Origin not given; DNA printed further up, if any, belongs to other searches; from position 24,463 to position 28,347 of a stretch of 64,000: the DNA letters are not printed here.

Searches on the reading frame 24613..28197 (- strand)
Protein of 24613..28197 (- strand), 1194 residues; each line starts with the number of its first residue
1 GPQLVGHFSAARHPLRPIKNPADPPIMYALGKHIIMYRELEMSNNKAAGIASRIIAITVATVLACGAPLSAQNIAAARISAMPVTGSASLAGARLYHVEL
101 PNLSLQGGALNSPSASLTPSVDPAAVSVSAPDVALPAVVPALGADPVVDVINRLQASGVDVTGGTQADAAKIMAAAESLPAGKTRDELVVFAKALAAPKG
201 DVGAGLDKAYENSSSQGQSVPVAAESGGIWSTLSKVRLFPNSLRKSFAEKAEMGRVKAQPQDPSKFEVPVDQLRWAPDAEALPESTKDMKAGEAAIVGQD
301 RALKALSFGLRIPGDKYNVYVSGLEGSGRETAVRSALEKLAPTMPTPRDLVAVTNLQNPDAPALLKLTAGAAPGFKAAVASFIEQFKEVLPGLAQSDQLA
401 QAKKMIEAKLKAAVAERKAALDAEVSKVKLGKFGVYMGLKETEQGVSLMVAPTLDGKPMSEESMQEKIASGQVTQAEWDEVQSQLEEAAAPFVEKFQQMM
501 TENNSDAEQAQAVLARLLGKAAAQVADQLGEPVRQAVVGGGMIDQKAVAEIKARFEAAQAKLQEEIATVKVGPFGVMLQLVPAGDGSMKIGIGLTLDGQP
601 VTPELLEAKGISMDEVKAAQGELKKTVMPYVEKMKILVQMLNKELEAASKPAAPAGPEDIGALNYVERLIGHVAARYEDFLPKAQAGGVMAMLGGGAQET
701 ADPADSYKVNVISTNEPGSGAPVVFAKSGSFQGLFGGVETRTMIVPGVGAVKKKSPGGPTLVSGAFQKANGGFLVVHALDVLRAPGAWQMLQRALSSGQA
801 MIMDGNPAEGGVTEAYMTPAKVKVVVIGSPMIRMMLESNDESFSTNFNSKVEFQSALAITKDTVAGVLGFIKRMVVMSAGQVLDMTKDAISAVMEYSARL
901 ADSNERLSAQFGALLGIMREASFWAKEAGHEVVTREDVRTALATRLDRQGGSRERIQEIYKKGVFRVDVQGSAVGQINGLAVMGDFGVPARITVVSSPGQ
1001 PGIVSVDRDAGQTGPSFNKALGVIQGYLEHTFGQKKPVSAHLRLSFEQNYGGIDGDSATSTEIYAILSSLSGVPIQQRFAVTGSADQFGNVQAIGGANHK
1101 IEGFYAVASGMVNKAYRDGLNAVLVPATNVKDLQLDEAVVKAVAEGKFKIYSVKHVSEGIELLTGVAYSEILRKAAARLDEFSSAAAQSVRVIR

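Call 6: search_protein_families(library=pfam, proteins=[window:24613-28197:-], max_evalue=0.01)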
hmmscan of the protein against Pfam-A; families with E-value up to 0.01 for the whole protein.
window:24613-28197:- (1194 aa): 4 families
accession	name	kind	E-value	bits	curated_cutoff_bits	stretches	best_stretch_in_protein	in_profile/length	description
PF13654.12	AAA_32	-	2.2e-21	76.7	21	1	720-854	2-133/133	LonB-like, AAA domain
PF20436.4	LonB_AAA-LID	-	5e-21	74.9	22.4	1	885-948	2-65/65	Archaeal LonB, AAA+ ATPase LID domain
PF05362.19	Lon_C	-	1.4e-07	31.8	21.1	1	959-1160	10-199/205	Lon protease (S16) C-terminal proteolytic domain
PF20437.3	LonC_helical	-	0.0033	17.8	24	1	353-381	5-33/34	Lon-like LonC helical domain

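Call 8: search_protein_families(library=ncbifam, proteins=[window:24613-28197:-], max_evalue=0.01)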
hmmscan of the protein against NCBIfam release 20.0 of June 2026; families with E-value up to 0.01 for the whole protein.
window:24613-28197:- (1194 aa): 5 families
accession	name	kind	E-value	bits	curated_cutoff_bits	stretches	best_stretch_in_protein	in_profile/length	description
TIGR00764.1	lon_rel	equivalog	8e-34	117.2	516.6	1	718-1162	169-591/608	ATP-dependent protease LonB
TIGR02903.1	spore_lon_C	equivalog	3.3e-09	35.8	678.8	1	1050-1136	520-595/615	Lon family ATP-dependent protease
TIGR02902.1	spore_lonB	equivalog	3.4e-08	32.6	723.3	1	1035-1134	422-509/531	ATP-dependent protease LonB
TIGR00763.1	lon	equivalog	3.1e-06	25.9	608.05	1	917-1158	556-789/795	endopeptidase La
NF008053.0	PRK10787.1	equivalog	3.6e-05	22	891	1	974-1160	595-767/784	endopeptidase La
